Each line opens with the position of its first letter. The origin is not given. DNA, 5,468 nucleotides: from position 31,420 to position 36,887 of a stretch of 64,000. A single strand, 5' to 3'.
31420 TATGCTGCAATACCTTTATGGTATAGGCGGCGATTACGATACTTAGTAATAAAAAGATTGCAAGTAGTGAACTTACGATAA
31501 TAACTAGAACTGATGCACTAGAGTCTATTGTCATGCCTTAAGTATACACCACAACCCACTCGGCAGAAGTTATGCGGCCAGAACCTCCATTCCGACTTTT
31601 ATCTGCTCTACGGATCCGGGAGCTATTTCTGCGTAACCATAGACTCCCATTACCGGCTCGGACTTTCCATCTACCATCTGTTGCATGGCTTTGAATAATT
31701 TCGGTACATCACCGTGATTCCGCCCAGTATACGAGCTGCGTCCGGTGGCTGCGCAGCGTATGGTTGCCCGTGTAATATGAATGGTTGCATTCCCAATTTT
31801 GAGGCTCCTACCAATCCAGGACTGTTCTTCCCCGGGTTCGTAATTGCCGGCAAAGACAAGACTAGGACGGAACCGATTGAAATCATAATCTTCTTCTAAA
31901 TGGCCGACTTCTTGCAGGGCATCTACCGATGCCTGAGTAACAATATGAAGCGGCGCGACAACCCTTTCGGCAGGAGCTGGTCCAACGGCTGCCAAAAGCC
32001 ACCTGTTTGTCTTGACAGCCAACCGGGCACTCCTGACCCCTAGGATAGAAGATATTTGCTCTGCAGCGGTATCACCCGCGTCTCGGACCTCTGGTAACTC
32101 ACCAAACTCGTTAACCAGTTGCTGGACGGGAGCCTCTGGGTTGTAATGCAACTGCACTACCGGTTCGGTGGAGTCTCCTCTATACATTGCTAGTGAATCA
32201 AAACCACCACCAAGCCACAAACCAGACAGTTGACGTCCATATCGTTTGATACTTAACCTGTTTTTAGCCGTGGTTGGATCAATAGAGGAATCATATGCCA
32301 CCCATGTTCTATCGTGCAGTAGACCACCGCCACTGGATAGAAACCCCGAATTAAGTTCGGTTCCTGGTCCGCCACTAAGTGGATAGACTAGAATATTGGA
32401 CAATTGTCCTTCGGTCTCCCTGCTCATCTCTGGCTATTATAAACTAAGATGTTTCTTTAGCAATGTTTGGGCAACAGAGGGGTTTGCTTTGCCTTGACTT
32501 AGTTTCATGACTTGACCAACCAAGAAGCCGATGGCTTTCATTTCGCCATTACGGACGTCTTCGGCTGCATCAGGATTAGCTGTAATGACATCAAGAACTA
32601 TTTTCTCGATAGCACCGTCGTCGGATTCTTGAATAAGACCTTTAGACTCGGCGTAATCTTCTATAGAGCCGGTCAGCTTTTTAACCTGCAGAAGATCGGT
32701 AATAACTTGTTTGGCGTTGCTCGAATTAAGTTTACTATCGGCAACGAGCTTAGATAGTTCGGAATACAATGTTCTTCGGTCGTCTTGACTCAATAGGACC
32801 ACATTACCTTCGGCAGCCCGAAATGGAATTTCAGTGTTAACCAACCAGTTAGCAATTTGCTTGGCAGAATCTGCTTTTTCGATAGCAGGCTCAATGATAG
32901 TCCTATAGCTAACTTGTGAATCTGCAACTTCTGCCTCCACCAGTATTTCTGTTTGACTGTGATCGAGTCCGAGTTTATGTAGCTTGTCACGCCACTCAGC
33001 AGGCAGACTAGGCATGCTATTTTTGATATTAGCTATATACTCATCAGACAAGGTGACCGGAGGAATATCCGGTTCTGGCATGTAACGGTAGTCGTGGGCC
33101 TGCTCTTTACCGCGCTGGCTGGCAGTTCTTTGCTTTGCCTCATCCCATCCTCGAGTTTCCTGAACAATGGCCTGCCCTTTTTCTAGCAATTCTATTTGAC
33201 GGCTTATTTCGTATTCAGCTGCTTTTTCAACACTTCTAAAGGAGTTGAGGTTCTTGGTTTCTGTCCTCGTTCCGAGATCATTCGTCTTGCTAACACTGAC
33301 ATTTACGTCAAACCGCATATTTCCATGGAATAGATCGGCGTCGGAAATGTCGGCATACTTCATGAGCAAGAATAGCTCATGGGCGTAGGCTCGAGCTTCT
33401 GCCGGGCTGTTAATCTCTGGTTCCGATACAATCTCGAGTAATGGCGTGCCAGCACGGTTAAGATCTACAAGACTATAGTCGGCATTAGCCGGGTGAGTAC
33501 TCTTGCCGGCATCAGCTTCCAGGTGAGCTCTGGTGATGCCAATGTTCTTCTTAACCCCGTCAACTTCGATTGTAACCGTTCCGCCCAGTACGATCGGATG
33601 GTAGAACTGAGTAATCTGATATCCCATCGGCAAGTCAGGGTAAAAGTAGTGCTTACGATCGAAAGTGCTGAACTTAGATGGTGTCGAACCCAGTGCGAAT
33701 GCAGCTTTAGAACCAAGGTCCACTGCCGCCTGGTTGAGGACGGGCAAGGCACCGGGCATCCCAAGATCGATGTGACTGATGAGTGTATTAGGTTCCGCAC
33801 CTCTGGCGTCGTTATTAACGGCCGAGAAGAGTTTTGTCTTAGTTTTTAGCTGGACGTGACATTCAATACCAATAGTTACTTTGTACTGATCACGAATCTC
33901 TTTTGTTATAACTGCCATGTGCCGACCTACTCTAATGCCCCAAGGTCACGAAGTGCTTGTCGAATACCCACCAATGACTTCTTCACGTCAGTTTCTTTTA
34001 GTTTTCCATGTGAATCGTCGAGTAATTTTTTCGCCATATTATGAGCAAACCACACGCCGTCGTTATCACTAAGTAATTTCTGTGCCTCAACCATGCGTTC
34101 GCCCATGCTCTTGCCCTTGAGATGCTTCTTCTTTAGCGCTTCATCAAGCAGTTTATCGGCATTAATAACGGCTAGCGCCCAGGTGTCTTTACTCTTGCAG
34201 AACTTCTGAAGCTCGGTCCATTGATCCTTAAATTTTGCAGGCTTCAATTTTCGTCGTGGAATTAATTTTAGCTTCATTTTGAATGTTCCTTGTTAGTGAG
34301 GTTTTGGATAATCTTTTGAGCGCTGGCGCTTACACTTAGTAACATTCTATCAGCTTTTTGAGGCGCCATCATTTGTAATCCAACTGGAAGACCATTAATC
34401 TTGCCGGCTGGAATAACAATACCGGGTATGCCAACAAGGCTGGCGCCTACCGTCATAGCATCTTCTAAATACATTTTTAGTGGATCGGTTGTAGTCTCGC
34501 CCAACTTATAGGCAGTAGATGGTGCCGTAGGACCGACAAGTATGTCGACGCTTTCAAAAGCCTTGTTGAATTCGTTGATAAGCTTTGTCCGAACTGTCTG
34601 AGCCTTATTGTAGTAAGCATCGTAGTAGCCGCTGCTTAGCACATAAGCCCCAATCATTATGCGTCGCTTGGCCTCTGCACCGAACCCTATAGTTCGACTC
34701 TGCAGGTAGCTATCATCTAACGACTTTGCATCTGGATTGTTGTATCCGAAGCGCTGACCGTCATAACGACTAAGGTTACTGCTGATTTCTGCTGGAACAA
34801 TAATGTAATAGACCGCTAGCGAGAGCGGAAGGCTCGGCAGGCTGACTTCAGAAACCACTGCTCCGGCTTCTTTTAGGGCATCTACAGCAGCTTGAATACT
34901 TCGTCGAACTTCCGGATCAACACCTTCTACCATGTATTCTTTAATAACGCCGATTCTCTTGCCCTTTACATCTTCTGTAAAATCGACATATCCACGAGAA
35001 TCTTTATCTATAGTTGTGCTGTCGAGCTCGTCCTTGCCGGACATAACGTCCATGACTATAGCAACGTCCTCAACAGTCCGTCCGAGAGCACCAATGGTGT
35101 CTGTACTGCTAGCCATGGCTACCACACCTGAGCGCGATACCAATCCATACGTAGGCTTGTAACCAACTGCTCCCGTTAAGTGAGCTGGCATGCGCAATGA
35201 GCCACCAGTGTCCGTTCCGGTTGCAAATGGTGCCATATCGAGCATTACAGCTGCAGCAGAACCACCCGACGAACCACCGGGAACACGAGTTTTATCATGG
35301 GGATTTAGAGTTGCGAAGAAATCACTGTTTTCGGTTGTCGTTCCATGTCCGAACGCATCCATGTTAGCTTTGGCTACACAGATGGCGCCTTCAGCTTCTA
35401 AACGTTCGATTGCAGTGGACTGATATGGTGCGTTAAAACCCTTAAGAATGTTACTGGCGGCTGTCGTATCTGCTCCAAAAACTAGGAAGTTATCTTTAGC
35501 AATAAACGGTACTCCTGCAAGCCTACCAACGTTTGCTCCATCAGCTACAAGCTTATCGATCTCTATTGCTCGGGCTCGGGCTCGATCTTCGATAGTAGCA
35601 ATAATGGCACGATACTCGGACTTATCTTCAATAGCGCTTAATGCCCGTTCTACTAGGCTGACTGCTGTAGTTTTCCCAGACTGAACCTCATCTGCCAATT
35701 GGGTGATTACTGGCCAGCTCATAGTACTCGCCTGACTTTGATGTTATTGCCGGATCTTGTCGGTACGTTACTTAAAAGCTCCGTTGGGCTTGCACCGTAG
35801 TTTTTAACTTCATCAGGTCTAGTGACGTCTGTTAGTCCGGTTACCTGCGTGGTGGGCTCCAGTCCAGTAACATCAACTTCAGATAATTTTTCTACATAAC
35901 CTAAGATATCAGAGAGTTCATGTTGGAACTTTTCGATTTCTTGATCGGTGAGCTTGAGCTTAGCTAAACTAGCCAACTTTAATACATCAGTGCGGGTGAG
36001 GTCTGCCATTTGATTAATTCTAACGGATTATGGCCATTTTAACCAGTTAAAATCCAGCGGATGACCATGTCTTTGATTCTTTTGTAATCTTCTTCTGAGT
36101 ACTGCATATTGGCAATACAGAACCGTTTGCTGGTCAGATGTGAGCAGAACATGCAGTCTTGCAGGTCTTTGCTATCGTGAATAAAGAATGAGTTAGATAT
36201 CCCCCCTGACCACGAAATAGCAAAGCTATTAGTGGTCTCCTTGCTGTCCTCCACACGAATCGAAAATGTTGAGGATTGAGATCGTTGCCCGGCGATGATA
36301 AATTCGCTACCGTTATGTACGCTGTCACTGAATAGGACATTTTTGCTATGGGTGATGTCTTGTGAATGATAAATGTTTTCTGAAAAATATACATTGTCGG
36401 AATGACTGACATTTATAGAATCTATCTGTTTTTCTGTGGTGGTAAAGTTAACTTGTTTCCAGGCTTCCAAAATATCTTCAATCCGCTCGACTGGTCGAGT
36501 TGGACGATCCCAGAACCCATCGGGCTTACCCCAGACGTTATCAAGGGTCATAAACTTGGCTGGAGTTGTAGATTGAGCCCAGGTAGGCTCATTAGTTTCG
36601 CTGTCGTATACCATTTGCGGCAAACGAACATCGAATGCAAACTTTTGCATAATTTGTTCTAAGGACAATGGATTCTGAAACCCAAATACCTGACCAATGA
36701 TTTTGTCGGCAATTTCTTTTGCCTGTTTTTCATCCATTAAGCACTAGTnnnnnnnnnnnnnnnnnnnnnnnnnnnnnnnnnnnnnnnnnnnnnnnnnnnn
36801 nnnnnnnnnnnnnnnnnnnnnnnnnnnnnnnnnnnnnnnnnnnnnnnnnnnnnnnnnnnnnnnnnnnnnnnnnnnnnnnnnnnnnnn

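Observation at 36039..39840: Uncharacterised three-gene module: FtsK/HerA/TraD-like ATPase translationally coupled to two tandem 232-aa paralogs with a period-6 (beta-solenoid-like) repeat core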

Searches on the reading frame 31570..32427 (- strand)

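Call 84: search_protein_families(library=pfam, proteins=[window:31570-32427:-], max_evalue=0.00001)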
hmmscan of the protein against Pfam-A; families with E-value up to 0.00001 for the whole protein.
window:31570-32427:- (285 aa): 1 family
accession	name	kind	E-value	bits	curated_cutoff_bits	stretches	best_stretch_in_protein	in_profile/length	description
PF03473.23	MOSC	-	1.2e-12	48.3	22.7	1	158-282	10-119/120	MOSC domain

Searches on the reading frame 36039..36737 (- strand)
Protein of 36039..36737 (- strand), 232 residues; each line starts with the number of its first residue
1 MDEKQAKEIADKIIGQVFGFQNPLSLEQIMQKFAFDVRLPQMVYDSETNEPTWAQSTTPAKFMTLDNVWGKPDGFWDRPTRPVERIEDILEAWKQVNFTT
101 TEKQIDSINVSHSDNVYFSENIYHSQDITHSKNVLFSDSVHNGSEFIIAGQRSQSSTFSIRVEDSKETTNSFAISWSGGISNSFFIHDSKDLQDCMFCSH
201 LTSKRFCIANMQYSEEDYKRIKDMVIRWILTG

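Call 3: search_protein_families(library=pfam, proteins=[window:36039-36737:-], max_evalue=1)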
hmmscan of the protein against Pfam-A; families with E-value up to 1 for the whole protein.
window:36039-36737:- (232 aa): 0 families

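Call 4: search_protein_families(library=ncbifam, proteins=[window:36039-36737:-], max_evalue=1)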
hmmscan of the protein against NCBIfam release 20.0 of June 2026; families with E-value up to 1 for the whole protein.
window:36039-36737:- (232 aa): 2 families
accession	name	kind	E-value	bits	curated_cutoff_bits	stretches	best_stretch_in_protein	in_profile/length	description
NF038217.2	blaOXA-427_like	exception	0.01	14.9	600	1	19-69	52-104/264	OXA-427 family carbapenem-hydrolyzing class D beta-lactamase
NF010598.0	PRK13992.1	equivalog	0.023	14.1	183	1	99-150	86-133/205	septum site-determining protein MinC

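Call 6: search_protein_families(library=padloc, proteins=[window:36039-36737:-], max_evalue=1)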
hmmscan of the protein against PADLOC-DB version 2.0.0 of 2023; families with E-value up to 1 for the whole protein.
window:36039-36737:- (232 aa): 0 families

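Call 7: search_protein_families(library=phrogs, proteins=[window:36039-36737:-], max_evalue=1)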
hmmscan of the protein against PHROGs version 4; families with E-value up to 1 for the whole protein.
window:36039-36737:- (232 aa): 1 family
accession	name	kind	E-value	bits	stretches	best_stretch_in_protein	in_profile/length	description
phrog_24372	-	unknown function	0.0013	18.7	1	75-188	224-336/364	-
